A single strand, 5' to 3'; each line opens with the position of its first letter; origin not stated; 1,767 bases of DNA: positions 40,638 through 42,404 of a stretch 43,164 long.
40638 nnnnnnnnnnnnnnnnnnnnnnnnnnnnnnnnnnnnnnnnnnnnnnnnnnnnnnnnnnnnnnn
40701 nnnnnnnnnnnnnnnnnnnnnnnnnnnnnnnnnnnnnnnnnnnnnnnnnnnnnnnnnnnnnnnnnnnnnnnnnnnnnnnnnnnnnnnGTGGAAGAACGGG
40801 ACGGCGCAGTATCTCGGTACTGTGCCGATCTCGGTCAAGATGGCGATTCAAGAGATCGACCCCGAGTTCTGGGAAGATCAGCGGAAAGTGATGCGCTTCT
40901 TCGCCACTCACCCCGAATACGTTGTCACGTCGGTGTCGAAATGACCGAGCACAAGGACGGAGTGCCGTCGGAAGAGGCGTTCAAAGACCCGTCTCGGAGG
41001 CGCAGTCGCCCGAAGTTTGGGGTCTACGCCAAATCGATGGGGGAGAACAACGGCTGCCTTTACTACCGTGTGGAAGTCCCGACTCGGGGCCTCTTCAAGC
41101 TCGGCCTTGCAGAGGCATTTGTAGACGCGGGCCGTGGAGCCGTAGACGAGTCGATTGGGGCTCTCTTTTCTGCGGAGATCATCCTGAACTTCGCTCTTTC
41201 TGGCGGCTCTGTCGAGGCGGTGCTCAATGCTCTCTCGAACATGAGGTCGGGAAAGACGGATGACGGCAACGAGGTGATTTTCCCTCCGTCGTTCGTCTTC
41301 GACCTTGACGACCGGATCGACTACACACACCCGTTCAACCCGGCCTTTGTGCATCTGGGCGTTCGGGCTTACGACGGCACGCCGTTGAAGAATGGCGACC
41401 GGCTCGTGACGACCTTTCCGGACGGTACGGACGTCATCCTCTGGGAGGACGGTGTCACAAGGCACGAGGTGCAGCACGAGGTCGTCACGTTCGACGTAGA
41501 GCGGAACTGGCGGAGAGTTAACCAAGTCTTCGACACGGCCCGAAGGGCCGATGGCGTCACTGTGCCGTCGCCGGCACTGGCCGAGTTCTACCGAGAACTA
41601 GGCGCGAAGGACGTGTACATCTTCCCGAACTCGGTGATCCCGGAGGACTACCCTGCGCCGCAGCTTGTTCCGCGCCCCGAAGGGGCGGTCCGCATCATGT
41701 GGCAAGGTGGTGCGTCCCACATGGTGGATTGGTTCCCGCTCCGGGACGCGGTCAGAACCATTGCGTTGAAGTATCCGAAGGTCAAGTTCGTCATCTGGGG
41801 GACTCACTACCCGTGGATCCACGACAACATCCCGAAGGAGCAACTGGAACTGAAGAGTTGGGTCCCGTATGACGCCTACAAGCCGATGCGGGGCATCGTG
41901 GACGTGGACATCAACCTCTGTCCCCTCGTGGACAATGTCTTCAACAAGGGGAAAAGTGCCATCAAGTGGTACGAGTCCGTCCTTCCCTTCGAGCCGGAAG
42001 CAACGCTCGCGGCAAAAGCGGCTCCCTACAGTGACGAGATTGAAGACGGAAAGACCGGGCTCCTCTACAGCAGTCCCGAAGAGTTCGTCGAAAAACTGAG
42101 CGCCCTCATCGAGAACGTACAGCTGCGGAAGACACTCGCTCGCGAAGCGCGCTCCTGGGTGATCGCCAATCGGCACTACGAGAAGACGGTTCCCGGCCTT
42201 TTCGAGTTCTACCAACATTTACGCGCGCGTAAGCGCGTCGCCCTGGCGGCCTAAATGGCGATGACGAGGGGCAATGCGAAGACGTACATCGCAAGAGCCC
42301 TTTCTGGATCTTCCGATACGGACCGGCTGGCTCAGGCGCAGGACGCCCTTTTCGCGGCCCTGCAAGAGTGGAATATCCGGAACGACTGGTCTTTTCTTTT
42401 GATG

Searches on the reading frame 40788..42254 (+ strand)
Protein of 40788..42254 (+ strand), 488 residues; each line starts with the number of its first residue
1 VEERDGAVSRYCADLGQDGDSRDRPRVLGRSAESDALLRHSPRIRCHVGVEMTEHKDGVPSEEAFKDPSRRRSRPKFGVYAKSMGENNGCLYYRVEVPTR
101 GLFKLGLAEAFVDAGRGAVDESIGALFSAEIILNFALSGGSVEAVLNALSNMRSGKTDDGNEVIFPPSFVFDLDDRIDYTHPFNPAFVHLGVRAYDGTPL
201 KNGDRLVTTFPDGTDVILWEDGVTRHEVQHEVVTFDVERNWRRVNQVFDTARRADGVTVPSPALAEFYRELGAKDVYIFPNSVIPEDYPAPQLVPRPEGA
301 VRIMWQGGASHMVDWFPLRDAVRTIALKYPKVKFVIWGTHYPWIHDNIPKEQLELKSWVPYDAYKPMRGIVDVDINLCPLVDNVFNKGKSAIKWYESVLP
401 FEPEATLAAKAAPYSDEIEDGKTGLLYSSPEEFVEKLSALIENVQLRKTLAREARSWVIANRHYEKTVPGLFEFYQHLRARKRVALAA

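Call 33: search_protein_families(library=phrogs, proteins=[window:40788-42254:+], max_evalue=0.001)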
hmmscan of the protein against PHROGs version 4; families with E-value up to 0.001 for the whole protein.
window:40788-42254:+ (488 aa): 1 family
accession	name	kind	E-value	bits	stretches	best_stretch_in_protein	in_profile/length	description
phrog_7162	-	moron, auxiliary metabolic gene and host takeover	6.7e-22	79.1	1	245-464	85-294/309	glycosyltransferase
